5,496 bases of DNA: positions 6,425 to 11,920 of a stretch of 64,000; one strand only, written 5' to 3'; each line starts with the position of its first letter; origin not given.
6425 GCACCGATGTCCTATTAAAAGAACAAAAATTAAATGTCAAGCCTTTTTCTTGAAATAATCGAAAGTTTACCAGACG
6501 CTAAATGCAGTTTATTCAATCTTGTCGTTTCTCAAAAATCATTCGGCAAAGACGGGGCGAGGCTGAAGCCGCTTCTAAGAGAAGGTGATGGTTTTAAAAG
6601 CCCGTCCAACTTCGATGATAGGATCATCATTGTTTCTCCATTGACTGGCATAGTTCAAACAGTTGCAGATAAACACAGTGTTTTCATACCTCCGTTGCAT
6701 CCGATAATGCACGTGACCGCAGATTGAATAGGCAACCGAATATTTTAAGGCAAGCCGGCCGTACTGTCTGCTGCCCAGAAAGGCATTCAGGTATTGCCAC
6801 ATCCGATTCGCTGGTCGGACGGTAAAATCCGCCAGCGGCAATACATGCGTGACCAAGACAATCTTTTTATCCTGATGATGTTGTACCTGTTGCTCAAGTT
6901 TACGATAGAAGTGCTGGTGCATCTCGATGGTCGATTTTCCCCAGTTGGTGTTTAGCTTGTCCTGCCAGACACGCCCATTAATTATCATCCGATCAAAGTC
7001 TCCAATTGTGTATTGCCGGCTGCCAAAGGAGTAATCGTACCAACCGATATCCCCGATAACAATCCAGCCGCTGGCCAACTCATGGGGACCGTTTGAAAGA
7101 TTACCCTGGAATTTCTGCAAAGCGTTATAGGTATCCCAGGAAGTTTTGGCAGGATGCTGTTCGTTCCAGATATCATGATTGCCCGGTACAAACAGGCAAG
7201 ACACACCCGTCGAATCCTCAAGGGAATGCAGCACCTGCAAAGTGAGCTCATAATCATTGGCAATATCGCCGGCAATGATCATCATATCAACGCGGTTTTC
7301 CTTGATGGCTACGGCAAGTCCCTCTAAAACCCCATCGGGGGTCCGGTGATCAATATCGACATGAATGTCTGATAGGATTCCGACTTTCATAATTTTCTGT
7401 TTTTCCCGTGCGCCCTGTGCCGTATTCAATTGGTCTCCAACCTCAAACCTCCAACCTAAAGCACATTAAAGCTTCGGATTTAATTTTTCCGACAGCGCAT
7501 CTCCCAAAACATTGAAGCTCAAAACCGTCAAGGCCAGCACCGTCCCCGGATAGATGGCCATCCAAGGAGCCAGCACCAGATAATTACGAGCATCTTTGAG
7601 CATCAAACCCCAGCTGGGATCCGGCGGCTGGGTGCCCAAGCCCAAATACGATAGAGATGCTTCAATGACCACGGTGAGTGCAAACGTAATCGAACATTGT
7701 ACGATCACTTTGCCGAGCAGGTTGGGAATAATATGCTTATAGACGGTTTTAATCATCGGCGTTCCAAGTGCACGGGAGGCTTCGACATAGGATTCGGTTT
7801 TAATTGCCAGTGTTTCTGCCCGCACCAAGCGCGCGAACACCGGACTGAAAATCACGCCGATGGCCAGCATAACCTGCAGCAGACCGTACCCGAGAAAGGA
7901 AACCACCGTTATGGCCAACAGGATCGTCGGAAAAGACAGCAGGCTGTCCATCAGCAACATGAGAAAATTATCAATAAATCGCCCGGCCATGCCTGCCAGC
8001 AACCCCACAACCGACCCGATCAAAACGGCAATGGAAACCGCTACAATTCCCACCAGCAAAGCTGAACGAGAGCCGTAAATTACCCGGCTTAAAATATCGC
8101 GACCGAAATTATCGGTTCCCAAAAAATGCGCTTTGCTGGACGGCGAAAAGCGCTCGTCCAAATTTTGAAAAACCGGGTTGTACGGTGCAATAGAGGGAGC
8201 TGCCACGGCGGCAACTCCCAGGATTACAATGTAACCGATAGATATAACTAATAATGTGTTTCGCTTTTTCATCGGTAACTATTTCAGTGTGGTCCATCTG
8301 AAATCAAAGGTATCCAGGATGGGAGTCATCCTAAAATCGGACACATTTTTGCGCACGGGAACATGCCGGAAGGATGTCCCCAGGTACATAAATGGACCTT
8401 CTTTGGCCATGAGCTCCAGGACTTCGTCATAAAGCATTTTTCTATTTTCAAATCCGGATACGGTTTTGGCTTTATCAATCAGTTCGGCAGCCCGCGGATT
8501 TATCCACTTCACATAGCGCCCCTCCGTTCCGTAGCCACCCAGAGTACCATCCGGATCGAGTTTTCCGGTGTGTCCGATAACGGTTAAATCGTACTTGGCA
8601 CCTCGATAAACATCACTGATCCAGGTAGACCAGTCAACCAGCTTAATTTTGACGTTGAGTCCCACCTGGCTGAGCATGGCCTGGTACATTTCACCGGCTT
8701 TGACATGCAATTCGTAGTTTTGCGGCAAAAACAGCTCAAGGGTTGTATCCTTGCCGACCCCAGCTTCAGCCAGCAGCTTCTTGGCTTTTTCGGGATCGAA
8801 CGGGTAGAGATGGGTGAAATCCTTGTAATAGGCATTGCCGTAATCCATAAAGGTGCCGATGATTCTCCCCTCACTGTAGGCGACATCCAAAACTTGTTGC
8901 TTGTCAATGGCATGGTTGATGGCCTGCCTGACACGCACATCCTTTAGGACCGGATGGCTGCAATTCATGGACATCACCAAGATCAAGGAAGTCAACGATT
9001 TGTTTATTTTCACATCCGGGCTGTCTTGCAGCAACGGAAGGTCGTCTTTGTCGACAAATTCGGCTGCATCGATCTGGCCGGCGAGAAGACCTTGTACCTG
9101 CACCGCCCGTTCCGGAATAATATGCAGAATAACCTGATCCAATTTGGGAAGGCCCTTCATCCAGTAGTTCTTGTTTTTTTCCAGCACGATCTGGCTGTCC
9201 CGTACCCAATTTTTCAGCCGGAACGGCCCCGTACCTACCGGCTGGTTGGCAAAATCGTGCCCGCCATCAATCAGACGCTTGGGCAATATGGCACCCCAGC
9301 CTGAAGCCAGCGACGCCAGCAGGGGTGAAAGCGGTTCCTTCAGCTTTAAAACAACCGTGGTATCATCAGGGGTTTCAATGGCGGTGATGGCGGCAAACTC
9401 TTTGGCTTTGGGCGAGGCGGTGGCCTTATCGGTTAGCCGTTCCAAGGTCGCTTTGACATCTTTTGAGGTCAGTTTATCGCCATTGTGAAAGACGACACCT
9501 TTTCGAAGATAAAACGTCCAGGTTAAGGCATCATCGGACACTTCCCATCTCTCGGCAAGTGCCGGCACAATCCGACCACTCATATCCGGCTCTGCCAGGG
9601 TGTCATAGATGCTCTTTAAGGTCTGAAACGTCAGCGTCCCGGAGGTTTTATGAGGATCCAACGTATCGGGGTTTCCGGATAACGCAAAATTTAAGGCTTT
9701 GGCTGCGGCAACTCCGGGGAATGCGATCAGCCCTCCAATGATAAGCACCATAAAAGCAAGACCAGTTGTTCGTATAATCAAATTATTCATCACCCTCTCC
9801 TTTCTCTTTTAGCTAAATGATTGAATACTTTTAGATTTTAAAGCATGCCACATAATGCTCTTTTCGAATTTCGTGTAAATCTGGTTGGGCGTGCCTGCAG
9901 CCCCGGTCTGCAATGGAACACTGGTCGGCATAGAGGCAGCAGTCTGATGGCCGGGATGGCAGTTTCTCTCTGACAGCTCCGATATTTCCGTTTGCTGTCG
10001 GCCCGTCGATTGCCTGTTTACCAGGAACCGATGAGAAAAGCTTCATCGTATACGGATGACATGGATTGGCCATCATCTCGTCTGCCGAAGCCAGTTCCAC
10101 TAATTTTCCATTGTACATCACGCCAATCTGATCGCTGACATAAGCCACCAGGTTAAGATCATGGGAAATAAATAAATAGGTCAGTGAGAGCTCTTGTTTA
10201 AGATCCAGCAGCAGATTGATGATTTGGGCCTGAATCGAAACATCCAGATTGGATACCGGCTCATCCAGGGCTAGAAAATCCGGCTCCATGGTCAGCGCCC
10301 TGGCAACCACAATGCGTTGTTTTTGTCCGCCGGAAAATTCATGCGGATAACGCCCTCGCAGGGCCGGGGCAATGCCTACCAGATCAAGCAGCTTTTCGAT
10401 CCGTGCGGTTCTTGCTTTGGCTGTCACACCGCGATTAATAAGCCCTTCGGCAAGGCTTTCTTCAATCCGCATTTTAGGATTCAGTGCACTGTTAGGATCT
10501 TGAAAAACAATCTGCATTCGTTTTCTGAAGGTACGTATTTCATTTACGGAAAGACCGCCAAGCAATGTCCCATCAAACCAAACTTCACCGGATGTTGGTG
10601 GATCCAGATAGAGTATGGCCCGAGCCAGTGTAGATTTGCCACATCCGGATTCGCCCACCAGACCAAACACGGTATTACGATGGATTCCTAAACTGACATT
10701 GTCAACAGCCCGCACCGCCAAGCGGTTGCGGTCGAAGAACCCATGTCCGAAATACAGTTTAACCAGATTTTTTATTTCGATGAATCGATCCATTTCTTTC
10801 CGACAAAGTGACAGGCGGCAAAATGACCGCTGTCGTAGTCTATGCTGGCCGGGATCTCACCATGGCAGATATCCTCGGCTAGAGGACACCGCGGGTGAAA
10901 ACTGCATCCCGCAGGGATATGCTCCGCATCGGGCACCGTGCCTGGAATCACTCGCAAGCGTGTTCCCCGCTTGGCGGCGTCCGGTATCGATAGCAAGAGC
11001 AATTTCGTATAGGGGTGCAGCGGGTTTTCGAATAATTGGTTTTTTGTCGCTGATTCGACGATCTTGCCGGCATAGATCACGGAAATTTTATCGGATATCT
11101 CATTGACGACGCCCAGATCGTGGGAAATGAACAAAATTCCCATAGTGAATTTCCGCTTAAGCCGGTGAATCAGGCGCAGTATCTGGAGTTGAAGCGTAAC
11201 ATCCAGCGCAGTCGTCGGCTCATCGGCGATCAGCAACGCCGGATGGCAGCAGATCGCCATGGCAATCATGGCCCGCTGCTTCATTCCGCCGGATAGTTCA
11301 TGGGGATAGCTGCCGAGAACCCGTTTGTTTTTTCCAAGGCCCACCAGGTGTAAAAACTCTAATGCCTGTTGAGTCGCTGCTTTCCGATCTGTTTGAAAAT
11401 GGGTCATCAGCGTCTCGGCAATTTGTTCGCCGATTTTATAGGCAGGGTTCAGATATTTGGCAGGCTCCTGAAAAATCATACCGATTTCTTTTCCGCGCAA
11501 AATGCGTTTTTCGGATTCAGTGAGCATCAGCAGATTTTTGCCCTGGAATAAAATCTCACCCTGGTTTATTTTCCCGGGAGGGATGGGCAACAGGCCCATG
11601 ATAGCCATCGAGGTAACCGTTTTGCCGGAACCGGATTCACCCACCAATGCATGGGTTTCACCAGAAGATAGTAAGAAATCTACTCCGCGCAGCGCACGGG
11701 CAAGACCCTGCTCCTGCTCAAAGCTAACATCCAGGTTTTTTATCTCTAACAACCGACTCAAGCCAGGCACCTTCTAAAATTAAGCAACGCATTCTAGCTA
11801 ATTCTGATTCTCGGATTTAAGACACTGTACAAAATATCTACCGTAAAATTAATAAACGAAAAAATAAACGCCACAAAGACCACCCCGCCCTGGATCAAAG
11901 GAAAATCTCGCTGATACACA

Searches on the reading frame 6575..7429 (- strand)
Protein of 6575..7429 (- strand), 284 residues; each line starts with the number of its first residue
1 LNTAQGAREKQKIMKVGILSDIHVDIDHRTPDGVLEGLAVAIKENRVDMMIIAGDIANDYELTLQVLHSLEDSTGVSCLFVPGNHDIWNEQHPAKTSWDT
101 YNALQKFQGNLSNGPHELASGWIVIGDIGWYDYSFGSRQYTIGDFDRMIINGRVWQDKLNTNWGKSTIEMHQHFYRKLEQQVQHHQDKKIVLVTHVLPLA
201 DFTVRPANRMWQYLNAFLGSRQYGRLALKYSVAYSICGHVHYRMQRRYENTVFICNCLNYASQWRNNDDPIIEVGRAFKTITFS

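Call 11: search_protein_families(library=pfam, proteins=[window:6575-7429:-])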
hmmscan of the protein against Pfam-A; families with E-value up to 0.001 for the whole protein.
window:6575-7429:- (284 aa): 2 families
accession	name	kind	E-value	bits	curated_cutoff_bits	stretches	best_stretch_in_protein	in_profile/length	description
PF00149.33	Metallophos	-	7.3e-13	49.8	21.5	1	14-242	1-190/191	Calcineurin-like phosphoesterase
PF12850.12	Metallophos_2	-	6.3e-09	36.5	27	1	14-254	1-130/154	Calcineurin-like phosphoesterase superfamily domain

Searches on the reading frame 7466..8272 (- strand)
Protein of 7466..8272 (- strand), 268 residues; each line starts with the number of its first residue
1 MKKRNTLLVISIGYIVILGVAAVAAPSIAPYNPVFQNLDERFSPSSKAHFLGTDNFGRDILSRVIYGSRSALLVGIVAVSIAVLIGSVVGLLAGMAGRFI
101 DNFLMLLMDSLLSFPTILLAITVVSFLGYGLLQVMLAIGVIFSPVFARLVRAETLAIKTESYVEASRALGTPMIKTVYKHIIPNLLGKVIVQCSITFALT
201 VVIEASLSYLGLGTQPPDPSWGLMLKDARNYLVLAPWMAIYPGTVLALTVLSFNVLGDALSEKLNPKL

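Call 11: search_protein_families(library=pfam, proteins=[window:7466-8272:-])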
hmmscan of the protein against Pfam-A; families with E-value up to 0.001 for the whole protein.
window:7466-8272:- (268 aa): 2 families
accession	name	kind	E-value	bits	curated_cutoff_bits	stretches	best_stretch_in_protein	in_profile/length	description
PF00528.27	BPD_transp_1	-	2.5e-27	96.2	26.4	1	86-268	1-182/184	Binding-protein-dependent transport system inner membrane component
PF12911.12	OppC_N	-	5.3e-06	26.7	23.9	1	3-42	11-50/53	N-terminal TM domain of oligopeptide transport permease C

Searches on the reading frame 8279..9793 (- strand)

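Call 11: search_protein_families(library=pfam, proteins=[window:8279-9793:-])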
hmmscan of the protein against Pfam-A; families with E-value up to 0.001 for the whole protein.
window:8279-9793:- (504 aa): 1 family
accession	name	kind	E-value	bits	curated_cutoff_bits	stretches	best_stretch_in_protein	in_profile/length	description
PF00496.27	SBP_bac_5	-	1.8e-99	333.8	32.4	1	75-421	2-360/368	Bacterial extracellular solute-binding proteins, family 5 Middle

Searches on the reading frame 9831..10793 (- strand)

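Call 11: search_protein_families(library=pfam, proteins=[window:9831-10793:-])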
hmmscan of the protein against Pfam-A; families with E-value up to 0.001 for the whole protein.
window:9831-10793:- (320 aa): 4 families
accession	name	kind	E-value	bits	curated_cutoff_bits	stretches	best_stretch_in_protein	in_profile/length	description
PF00005.33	ABC_tran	-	1.6e-31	110.2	25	1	31-180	2-136/137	ABC transporter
PF08352.17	oligo_HPY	-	4.7e-09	36.9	27.1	1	232-299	1-65/65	Oligopeptide/dipeptide transporter, C-terminal region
PF13304.12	AAA_21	-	1.6e-08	35.4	27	1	148-216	233-303/304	AAA domain, putative AbiEii toxin, Type IV TA system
PF02463.25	SMC_N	-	8.5e-05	22.5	40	0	126-227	117-213/220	RecF/RecN/SMC N terminal domain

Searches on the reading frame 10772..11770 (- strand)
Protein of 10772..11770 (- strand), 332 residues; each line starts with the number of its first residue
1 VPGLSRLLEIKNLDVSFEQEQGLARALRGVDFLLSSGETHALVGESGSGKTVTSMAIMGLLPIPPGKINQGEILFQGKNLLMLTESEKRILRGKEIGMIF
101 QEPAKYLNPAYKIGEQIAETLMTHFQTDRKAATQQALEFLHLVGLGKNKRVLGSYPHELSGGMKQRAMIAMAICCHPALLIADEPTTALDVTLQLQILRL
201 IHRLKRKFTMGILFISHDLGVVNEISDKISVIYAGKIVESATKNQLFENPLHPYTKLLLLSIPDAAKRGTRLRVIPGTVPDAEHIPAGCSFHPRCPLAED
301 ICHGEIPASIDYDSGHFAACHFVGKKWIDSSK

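Call 11: search_protein_families(library=pfam, proteins=[window:10772-11770:-])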
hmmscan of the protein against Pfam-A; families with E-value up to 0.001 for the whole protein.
window:10772-11770:- (332 aa): 3 families
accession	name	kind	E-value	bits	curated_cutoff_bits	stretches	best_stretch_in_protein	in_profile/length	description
PF00005.33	ABC_tran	-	5.2e-30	105.3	25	1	27-187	1-137/137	ABC transporter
PF08352.17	oligo_HPY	-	1.2e-21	77.3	27.1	1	238-302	1-65/65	Oligopeptide/dipeptide transporter, C-terminal region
PF02463.25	SMC_N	-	1.6e-06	28.2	40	1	38-232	25-212/220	RecF/RecN/SMC N terminal domain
